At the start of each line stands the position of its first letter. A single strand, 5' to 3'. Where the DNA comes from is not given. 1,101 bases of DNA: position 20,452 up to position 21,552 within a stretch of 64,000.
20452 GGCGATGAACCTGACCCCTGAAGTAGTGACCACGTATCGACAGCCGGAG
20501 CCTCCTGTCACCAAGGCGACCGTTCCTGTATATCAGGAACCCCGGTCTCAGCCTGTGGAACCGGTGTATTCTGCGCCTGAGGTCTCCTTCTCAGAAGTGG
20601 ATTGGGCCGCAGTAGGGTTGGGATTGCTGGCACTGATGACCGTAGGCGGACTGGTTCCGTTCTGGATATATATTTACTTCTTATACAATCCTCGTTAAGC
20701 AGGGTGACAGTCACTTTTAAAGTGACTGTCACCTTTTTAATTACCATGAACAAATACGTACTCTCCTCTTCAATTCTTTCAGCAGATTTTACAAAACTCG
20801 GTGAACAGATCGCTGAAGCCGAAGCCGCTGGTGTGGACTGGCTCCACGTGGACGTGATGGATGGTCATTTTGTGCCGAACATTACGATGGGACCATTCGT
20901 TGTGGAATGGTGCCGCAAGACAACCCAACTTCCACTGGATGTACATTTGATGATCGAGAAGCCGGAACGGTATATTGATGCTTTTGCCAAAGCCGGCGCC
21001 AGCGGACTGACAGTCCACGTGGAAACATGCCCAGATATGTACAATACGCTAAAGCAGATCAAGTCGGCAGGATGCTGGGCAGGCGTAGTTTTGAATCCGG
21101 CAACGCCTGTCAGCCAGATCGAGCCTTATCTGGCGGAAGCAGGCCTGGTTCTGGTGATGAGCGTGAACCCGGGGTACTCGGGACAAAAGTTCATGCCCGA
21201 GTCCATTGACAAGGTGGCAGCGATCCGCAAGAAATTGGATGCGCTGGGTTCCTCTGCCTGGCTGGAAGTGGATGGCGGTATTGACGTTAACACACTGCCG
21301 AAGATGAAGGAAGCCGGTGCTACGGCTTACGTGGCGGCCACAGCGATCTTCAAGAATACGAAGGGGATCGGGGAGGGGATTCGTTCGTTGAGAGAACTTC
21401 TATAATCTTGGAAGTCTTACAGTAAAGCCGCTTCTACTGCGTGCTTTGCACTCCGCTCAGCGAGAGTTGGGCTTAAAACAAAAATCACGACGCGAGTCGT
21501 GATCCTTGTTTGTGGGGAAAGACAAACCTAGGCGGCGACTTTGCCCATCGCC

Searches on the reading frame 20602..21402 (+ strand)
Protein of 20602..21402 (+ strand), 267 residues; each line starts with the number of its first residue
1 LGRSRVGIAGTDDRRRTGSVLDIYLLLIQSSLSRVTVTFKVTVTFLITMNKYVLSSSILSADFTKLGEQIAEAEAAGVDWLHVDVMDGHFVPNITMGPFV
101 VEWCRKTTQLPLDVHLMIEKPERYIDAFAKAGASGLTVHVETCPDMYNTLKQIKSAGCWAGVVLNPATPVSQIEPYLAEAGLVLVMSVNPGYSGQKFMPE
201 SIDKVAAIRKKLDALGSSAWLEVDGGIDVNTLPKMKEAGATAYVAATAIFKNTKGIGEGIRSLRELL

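Call 30: search_protein_families(library=pfam, proteins=[window:20602-21402:+], max_evalue=0.0001)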
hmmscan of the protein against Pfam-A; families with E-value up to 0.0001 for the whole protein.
window:20602-21402:+ (267 aa): 1 family
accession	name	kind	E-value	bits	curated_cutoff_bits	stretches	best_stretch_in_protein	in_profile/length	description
PF00834.25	Ribul_P_3_epim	-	3.2e-76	255.6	21.1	1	54-250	2-198/198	Ribulose-phosphate 3 epimerase family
